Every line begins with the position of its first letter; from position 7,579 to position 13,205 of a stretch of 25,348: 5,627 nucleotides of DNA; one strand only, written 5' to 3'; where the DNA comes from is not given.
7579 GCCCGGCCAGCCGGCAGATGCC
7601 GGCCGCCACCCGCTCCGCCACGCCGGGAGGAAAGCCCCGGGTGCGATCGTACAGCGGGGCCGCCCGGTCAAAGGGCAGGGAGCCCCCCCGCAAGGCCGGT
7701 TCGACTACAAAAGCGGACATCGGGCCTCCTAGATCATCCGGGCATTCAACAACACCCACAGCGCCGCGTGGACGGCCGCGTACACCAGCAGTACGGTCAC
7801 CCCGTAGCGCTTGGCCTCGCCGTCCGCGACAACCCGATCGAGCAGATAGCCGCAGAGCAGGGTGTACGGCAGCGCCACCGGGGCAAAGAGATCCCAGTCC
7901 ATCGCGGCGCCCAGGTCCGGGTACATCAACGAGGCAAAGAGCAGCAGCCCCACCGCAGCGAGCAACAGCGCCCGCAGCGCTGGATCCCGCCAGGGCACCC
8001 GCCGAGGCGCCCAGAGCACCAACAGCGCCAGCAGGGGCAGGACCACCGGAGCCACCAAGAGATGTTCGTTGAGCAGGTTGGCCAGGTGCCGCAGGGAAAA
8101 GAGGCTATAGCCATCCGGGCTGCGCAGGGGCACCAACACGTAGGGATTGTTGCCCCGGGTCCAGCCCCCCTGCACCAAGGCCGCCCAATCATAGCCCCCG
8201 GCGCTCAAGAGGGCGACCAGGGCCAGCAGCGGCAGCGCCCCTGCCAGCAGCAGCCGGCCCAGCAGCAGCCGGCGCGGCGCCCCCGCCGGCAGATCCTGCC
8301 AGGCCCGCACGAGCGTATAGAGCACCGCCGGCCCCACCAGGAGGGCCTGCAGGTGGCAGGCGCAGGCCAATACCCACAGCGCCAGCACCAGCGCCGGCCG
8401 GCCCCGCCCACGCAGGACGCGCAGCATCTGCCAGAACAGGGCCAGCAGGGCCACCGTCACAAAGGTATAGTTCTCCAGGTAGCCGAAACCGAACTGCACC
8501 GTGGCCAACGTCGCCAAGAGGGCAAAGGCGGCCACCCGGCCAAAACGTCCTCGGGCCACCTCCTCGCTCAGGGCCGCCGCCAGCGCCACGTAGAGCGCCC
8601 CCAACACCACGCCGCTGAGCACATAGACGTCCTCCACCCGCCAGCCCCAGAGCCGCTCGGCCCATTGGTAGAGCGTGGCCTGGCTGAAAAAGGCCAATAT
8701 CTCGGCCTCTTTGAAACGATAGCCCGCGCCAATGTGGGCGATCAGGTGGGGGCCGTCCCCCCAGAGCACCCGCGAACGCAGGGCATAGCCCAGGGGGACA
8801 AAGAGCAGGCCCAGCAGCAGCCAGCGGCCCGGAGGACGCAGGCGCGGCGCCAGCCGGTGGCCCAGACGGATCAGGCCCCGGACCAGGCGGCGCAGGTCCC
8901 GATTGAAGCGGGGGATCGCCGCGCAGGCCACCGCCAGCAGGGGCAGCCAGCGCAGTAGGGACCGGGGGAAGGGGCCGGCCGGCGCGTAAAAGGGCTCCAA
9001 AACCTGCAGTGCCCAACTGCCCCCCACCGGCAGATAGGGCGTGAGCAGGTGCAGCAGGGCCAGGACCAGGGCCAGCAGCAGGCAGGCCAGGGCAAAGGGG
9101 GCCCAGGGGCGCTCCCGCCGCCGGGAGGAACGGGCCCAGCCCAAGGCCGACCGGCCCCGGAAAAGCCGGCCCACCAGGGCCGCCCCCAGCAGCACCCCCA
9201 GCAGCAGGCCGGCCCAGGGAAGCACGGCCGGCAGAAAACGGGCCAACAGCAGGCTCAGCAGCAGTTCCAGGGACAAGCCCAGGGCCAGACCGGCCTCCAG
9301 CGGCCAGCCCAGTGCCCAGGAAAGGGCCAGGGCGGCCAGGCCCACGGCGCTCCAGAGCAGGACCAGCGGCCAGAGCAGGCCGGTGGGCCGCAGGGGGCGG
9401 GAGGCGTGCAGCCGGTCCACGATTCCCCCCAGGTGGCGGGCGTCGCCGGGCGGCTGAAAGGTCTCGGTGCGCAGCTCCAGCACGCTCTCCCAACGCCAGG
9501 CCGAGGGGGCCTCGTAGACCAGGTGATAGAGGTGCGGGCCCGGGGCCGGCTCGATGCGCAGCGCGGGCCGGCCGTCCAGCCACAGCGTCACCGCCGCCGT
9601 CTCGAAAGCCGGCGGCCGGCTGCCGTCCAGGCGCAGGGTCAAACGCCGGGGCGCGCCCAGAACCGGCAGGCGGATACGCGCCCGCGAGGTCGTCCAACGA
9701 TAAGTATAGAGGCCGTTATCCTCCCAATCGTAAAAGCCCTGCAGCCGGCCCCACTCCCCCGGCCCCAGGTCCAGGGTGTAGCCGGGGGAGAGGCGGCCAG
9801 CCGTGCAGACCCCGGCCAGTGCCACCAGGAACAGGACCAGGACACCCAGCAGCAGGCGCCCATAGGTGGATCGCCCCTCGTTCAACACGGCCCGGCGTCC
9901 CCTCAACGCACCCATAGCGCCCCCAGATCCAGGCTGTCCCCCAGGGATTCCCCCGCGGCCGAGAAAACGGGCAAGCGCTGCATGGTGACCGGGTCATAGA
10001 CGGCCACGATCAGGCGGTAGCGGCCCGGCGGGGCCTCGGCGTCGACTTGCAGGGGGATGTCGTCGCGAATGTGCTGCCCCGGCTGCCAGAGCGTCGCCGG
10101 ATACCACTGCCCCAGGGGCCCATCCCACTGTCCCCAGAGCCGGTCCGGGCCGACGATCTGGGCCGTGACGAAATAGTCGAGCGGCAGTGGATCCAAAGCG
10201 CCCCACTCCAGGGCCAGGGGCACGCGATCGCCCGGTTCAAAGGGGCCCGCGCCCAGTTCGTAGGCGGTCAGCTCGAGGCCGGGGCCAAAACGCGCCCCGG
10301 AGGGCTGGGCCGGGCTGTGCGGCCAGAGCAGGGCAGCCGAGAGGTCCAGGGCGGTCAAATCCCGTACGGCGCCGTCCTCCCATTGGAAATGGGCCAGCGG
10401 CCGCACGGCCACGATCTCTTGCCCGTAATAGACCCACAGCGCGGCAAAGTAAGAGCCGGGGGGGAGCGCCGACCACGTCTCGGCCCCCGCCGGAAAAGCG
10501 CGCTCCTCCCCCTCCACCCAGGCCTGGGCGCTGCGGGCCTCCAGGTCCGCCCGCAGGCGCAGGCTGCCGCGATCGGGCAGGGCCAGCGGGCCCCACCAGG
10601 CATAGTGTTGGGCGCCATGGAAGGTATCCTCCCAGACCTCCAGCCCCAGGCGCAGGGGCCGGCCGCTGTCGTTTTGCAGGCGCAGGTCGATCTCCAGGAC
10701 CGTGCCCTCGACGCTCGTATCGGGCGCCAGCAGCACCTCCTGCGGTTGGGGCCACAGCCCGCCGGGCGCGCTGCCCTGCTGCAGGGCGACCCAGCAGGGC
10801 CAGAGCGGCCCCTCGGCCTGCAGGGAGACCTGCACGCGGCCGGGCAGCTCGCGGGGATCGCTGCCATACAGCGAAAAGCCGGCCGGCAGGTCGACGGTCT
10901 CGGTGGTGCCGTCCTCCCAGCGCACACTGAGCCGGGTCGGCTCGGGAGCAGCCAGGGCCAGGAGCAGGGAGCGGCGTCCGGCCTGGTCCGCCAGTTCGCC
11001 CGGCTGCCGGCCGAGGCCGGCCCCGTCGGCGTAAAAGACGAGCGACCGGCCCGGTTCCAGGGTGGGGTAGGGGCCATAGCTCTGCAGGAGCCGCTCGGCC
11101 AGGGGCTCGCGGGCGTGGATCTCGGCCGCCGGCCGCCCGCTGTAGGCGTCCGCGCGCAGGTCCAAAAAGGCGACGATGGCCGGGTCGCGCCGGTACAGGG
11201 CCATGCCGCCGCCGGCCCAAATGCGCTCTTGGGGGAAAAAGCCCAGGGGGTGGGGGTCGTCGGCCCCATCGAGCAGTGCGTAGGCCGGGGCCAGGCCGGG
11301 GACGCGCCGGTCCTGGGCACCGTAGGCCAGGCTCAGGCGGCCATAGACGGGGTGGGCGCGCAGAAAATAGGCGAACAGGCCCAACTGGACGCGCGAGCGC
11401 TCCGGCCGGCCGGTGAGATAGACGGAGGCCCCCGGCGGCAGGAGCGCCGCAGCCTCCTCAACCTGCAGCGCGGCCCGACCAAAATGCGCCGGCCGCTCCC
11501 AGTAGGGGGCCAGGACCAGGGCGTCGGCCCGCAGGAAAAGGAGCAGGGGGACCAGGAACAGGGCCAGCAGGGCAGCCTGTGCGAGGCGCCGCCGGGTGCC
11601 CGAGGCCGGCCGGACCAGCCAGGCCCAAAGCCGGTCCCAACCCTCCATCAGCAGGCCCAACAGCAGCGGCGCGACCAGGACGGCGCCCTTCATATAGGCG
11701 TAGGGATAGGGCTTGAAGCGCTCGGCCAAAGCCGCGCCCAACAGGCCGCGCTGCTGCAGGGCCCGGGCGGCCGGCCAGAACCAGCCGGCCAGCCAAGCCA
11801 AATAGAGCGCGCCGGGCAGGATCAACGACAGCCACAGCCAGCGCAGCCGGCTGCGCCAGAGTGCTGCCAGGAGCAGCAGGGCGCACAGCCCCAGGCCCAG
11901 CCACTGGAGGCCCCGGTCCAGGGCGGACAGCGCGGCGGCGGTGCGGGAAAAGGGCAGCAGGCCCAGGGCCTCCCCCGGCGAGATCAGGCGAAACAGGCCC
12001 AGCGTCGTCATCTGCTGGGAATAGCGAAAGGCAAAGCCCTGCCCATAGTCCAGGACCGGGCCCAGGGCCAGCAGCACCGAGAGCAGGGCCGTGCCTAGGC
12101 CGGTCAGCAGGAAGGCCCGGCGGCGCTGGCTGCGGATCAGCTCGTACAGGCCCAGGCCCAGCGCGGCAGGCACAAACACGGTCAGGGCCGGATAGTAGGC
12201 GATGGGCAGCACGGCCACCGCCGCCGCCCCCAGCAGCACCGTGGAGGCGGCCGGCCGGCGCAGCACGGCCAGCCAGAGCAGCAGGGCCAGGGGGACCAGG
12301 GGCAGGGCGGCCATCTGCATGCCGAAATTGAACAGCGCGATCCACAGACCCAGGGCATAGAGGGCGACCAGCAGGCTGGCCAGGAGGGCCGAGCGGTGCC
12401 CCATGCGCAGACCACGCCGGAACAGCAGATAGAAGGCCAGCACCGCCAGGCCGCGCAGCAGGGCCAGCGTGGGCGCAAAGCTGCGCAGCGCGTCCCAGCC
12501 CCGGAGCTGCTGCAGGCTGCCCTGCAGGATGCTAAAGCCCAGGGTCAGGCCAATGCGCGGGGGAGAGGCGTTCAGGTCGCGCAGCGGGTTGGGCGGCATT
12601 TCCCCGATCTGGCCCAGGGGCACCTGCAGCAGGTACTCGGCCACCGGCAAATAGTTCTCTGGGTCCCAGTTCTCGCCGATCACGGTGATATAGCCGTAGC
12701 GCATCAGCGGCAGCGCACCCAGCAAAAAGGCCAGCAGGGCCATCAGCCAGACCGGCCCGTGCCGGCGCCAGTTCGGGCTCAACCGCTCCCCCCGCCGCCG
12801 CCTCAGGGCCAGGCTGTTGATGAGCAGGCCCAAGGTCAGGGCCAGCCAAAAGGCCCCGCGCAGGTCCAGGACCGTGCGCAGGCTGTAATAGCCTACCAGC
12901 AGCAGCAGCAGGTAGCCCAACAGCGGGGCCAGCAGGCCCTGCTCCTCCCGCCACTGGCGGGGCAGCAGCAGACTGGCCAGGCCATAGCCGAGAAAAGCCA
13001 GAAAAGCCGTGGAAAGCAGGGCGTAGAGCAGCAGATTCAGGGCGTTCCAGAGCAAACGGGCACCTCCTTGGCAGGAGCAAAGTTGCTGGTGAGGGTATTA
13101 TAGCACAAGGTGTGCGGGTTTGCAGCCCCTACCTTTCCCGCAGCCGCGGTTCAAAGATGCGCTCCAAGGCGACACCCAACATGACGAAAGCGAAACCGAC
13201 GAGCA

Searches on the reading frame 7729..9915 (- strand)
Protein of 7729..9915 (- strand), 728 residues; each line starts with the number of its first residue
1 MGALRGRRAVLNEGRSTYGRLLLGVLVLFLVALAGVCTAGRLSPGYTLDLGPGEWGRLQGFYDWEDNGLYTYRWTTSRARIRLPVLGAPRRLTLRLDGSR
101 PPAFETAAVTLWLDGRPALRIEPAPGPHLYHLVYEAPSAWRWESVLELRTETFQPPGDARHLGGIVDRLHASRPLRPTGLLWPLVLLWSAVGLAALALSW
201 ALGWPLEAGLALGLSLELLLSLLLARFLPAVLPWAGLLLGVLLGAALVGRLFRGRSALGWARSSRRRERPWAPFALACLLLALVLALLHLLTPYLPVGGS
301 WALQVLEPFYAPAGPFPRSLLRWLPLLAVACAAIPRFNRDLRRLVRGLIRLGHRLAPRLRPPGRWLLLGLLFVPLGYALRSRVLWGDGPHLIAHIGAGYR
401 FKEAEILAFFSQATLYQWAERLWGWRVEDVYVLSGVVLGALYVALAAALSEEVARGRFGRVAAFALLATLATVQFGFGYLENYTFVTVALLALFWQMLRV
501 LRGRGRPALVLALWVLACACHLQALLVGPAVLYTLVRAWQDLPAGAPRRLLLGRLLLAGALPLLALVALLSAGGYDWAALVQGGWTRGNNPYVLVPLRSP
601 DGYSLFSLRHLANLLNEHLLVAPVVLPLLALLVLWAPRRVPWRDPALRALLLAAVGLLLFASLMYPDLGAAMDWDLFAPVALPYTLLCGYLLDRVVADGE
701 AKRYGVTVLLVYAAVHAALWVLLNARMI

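Call 15: search_protein_families(library=pfam, proteins=[window:7729-9915:-], max_evalue=0.01)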
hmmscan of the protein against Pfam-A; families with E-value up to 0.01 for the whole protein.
window:7729-9915:- (728 aa): 0 families

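Call 62: search_protein_families(library=ncbifam, proteins=[window:7729-9915:-], max_evalue=0.1)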
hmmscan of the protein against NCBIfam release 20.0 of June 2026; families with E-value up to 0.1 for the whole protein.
window:7729-9915:- (728 aa): 0 families

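Call 77: search_solved_structures(query=window:7729-9915:-, max_evalue=1)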
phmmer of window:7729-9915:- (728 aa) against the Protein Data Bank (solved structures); distinct sequences matched with E-value up to 1: 0.

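Call 81: search_protein_families(library=padloc, proteins=[window:7729-9915:-], max_evalue=0.01)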
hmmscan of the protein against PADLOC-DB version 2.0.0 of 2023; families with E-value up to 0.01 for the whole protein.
window:7729-9915:- (728 aa): 0 families

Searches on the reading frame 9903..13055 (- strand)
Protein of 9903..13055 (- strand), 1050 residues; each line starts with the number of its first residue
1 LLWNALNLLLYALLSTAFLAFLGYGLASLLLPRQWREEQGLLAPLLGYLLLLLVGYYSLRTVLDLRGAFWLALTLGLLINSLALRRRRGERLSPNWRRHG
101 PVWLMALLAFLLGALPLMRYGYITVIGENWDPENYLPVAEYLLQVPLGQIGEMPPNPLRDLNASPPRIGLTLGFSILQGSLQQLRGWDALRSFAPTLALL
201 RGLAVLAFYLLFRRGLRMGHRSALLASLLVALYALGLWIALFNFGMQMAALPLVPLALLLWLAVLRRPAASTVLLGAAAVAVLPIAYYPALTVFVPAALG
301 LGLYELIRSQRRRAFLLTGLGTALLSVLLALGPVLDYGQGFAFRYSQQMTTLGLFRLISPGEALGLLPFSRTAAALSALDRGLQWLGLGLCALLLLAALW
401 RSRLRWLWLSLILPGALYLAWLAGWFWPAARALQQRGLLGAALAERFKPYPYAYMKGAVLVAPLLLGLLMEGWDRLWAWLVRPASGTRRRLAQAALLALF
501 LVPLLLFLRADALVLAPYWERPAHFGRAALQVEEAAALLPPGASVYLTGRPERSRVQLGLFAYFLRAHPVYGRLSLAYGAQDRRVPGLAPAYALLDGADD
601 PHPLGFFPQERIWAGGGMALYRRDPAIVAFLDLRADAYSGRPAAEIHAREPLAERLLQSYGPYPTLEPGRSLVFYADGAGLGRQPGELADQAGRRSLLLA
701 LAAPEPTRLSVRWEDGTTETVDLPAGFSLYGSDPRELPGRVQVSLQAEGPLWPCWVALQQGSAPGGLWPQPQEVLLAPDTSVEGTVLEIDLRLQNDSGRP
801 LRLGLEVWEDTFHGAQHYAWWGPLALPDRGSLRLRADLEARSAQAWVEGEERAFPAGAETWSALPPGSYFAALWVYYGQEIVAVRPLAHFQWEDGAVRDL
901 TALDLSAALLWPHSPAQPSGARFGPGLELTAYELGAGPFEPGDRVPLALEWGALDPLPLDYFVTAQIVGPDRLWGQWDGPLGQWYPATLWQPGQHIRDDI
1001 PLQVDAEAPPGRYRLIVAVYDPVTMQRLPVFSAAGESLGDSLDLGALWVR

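Call 15: search_protein_families(library=pfam, proteins=[window:9903-13055:-], max_evalue=0.01)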
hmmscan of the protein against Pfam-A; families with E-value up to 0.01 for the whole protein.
window:9903-13055:- (1050 aa): 1 family
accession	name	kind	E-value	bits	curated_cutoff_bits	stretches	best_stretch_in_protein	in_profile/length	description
PF18115.7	Tudor_3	-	0.0014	18.9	25.8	0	704-722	25-45/52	DNA repair protein Crb2 Tudor domain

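Call 62: search_protein_families(library=ncbifam, proteins=[window:9903-13055:-], max_evalue=0.1)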
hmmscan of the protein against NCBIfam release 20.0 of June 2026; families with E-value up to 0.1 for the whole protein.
window:9903-13055:- (1050 aa): 1 family
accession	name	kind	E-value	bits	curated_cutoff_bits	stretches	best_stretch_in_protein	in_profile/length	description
TIGR00851.1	mtlA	subfamily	0.077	12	468.4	0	18-78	17-82/340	mannitol-specific PTS transporter subunit IIC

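Call 78: search_solved_structures(query=window:9903-13055:-, max_evalue=1)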
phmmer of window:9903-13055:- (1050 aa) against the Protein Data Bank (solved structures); distinct sequences matched with E-value up to 1: 7.
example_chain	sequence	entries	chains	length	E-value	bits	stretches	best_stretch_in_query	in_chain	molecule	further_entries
3aji_A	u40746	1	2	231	0.071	14.5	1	490-559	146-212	26S proteasome non-ATPase regulatory subunit 10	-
2dvw_A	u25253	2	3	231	0.093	14.1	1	495-559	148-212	26S proteasome non-ATPase regulatory subunit 10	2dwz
5vhf_G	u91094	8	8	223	0.2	13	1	495-559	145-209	26S proteasome non-ATPase regulatory subunit 10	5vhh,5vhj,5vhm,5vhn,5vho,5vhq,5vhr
5vhp_G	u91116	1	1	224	0.2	13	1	495-559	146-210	26S proteasome non-ATPase regulatory subunit 10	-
1tr4_A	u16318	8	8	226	0.21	12.9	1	495-559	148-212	26S proteasome non-ATPase regulatory subunit 10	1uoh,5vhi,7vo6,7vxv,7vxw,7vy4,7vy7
1qym_A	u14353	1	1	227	0.21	12.9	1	495-559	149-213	26S proteasome non-ATPase regulatory subunit 10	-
4nik_A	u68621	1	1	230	0.21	12.9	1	495-559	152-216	26S proteasome non-ATPase regulatory subunit 10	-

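Call 81: search_protein_families(library=padloc, proteins=[window:9903-13055:-], max_evalue=0.01)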
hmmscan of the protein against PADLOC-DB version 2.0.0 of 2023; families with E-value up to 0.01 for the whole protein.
window:9903-13055:- (1050 aa): 0 families
